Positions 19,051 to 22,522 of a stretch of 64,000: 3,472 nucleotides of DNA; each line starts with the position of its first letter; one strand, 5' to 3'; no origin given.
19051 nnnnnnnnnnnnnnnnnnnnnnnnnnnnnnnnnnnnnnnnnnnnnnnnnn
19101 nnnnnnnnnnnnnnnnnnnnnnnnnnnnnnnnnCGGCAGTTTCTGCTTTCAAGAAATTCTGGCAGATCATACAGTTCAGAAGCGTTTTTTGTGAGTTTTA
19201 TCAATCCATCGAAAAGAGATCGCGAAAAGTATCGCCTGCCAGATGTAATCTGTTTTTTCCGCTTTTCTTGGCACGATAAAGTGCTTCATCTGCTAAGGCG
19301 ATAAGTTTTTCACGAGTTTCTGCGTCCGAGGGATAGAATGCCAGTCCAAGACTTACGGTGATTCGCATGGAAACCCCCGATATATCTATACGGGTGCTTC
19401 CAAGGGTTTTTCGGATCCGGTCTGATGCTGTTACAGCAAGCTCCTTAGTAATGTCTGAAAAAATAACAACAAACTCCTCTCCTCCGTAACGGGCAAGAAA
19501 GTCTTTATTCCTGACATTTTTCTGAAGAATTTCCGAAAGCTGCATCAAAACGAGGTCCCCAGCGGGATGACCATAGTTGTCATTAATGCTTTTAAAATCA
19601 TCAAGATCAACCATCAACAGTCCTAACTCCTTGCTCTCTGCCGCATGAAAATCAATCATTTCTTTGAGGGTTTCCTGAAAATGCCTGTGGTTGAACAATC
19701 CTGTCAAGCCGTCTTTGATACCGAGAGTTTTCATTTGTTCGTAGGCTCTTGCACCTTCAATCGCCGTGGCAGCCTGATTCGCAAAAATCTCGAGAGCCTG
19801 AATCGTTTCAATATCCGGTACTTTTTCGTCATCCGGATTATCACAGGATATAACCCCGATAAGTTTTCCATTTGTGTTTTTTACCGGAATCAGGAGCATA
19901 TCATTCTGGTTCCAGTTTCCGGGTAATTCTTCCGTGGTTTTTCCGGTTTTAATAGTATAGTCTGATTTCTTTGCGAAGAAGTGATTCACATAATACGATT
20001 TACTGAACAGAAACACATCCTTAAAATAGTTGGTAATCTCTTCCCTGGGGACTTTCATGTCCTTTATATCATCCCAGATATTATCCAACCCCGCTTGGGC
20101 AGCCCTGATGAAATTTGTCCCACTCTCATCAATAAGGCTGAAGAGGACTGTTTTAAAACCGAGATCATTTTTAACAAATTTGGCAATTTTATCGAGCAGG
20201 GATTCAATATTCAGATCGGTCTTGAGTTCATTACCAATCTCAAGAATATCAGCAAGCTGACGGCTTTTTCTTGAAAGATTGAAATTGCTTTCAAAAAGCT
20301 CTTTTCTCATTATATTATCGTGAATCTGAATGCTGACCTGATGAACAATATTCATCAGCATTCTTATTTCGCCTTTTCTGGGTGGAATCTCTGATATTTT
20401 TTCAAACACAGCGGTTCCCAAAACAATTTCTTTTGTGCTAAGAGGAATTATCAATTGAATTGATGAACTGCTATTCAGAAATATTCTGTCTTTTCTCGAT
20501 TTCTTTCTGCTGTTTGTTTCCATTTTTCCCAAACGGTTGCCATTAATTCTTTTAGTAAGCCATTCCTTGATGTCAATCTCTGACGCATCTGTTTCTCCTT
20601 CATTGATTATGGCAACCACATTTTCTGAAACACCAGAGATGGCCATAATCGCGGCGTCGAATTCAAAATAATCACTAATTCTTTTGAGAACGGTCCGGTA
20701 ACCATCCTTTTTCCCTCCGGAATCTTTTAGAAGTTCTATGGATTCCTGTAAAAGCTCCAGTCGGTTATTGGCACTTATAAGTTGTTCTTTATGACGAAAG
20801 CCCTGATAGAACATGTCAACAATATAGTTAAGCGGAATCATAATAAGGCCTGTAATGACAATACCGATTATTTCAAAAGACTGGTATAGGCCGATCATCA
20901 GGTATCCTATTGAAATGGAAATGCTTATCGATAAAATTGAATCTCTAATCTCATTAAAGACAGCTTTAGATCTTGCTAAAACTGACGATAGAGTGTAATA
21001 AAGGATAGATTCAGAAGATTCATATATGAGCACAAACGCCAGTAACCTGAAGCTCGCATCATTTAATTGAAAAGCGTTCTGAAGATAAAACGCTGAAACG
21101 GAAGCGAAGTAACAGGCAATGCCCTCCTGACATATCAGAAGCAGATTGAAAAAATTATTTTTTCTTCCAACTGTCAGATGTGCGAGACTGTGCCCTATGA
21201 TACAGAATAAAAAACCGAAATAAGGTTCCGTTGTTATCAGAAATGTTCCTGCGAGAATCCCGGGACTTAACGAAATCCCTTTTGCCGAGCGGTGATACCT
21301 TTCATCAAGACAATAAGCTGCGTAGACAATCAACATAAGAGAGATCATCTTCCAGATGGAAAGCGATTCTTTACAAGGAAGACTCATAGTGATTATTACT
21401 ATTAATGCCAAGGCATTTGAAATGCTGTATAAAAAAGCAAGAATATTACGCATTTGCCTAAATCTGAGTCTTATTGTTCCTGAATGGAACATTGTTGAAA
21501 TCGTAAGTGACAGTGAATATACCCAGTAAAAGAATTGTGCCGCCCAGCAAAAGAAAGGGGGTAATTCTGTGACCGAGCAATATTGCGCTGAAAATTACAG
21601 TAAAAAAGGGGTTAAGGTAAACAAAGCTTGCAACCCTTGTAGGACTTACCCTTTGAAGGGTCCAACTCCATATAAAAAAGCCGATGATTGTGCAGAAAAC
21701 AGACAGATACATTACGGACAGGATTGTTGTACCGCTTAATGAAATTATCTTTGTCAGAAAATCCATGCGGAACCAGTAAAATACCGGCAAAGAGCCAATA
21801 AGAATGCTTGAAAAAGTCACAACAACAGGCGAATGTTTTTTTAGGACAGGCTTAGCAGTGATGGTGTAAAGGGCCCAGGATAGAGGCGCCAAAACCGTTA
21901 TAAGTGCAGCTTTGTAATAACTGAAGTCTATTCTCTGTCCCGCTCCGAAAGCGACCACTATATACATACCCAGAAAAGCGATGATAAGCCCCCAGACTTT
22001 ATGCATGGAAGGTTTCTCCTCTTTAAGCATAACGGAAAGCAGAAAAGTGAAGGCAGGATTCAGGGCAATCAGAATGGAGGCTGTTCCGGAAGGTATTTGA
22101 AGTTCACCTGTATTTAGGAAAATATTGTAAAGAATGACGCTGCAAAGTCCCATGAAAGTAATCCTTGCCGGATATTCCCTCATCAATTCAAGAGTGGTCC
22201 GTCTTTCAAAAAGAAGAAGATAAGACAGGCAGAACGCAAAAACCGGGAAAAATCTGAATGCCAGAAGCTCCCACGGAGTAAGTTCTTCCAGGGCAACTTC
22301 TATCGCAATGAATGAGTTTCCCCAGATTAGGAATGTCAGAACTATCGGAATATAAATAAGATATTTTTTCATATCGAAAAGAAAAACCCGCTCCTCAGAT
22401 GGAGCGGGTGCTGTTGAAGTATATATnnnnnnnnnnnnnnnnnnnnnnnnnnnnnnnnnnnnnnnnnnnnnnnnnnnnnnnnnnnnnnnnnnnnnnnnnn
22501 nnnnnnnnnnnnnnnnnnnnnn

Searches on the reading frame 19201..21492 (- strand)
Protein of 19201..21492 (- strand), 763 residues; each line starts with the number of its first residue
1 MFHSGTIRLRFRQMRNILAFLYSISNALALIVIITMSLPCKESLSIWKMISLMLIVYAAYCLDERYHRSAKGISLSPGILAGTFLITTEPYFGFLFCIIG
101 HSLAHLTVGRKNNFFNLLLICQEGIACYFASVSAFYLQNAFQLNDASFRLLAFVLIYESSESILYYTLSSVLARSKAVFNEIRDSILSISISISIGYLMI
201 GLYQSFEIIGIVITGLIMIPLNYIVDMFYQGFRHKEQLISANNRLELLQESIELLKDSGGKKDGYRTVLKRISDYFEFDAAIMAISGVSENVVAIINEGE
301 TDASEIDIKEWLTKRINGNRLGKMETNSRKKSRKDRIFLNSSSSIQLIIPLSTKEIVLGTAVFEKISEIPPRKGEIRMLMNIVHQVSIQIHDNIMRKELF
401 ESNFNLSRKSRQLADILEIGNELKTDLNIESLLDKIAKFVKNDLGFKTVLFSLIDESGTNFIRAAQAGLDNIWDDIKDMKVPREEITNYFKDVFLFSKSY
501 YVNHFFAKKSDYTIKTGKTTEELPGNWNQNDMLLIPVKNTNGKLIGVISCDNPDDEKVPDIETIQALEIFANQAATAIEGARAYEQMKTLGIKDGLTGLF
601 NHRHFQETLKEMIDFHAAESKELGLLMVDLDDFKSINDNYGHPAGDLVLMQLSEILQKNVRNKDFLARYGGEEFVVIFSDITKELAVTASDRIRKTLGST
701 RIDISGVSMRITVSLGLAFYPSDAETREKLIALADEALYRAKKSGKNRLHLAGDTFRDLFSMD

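Call 8: search_protein_families(library=pfam, proteins=[window:19201-21492:-])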
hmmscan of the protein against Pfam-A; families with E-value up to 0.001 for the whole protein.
window:19201-21492:- (763 aa): 4 families
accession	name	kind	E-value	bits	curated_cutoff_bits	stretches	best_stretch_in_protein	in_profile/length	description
PF00990.26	GGDEF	-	1.3e-45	155.5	23.8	1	594-748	4-161/161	Diguanylate cyclase, GGDEF domain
PF01590.32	GAF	-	1.3e-08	35.9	22.4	1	429-578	2-133/133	GAF domain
PF13185.12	GAF_2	-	1.7e-06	28.7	28.6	1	427-579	2-136/136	GAF domain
PF13492.12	GAF_3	-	0.00011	23.1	27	0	520-579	75-128/129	GAF domain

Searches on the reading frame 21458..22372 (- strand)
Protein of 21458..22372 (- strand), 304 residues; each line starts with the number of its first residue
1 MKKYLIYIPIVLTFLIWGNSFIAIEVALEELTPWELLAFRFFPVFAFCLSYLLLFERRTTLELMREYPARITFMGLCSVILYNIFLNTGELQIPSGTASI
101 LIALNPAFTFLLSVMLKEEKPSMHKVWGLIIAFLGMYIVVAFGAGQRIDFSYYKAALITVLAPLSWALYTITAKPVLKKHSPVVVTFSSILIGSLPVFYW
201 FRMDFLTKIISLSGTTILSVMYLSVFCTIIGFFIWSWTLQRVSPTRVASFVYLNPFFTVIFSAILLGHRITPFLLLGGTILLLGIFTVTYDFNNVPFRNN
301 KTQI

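Call 8: search_protein_families(library=pfam, proteins=[window:21458-22372:-])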
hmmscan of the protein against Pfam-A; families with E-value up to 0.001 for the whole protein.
window:21458-22372:- (304 aa): 2 families
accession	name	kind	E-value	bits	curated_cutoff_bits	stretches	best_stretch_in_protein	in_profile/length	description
PF00892.27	EamA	-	1.4e-40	139.2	28.2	2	155-289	3-134/135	EamA-like transporter family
PF03151.22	TPT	-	1.5e-06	28.3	30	1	168-287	16-134/291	Triose-phosphate Transporter family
